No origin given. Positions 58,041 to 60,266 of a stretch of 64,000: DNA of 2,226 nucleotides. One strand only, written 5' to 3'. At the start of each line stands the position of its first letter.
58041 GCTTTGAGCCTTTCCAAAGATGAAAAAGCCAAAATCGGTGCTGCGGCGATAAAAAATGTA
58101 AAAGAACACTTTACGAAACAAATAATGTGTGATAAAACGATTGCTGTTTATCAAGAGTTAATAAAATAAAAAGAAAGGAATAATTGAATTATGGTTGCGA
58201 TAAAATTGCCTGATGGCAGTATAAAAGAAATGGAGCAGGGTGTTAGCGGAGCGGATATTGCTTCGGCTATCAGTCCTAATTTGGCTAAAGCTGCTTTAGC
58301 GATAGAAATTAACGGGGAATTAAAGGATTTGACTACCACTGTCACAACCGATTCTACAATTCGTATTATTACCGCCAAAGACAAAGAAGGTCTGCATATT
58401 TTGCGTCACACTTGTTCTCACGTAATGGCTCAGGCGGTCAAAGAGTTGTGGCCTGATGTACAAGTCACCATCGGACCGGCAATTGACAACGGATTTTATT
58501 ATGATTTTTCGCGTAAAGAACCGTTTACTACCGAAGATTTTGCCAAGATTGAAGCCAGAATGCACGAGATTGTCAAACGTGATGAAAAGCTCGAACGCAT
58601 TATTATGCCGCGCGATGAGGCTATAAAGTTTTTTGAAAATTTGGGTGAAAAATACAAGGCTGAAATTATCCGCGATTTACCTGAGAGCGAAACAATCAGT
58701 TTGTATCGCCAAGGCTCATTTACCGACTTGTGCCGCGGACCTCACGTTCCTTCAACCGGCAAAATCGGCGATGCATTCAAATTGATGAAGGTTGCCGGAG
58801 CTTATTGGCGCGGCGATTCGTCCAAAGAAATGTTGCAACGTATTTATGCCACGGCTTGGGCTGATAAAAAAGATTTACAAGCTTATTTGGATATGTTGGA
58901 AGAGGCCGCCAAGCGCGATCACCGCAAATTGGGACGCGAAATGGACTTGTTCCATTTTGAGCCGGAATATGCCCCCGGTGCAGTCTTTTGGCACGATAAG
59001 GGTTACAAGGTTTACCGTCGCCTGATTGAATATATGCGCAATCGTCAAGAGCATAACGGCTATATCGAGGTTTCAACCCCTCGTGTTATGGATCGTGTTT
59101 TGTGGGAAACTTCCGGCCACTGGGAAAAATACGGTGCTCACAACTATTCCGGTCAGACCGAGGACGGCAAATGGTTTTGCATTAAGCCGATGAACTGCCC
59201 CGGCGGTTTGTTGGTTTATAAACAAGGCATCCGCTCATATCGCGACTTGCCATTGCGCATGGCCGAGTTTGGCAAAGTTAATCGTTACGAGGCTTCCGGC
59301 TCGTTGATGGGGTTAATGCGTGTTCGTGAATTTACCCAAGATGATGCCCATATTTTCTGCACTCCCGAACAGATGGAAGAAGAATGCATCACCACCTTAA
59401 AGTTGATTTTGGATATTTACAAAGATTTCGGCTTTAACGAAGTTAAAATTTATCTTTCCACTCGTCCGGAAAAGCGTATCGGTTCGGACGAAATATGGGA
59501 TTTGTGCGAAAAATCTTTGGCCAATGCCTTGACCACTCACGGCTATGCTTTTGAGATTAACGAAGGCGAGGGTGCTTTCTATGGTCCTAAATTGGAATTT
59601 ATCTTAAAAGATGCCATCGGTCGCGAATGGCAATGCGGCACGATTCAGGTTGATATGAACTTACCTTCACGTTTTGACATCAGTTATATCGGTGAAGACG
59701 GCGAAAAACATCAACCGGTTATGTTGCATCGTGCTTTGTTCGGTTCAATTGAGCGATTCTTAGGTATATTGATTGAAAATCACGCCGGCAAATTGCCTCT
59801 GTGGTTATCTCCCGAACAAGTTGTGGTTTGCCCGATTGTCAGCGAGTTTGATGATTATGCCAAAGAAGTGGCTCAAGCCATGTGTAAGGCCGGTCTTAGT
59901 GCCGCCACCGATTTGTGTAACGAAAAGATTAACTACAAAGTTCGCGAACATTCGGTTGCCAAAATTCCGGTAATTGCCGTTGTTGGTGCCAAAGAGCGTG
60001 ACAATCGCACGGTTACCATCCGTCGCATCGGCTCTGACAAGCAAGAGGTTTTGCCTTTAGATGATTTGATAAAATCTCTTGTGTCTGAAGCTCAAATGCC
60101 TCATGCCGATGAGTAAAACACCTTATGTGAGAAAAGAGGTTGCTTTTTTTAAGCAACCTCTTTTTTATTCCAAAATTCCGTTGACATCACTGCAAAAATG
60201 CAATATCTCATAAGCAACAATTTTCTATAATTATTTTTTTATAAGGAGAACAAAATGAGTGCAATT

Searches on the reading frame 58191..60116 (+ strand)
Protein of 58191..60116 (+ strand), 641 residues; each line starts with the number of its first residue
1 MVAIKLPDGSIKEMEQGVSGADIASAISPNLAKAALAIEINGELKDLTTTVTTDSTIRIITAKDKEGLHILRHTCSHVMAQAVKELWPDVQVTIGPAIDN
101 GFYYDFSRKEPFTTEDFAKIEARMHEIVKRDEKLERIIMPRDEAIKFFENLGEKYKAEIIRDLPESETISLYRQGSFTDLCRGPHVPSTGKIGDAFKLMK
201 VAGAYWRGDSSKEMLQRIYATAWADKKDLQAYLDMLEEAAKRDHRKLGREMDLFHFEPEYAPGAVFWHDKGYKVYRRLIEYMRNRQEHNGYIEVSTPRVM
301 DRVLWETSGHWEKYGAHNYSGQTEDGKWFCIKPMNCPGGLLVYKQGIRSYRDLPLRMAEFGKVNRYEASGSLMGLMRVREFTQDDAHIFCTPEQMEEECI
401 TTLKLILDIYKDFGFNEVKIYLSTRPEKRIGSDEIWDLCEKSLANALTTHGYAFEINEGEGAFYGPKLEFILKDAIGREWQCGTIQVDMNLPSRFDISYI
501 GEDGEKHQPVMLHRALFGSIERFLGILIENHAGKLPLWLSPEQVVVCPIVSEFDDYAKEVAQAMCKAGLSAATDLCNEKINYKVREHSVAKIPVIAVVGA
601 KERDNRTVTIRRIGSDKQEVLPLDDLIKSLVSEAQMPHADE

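Call 64: search_protein_families(library=pfam, proteins=[window:58191-60116:+], max_evalue=0.00001)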
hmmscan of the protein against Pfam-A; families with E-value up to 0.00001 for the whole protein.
window:58191-60116:+ (641 aa): 4 families
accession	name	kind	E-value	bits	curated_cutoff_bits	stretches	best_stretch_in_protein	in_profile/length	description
PF00587.30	tRNA-synt_2b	-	3.5e-48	164.5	29.3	1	324-531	6-179/179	tRNA synthetase class II core domain (G, H, P, S and T)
PF03129.25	HGTP_anticodon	-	7e-21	74.6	21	1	543-631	1-92/94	Anticodon binding domain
PF07973.19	tRNA_SAD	-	8.7e-16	58.1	24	1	169-219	1-44/44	Threonyl and Alanyl tRNA synthetase second additional domain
PF02824.27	TGS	-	1.6e-09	38.1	22.2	1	3-61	2-60/60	TGS domain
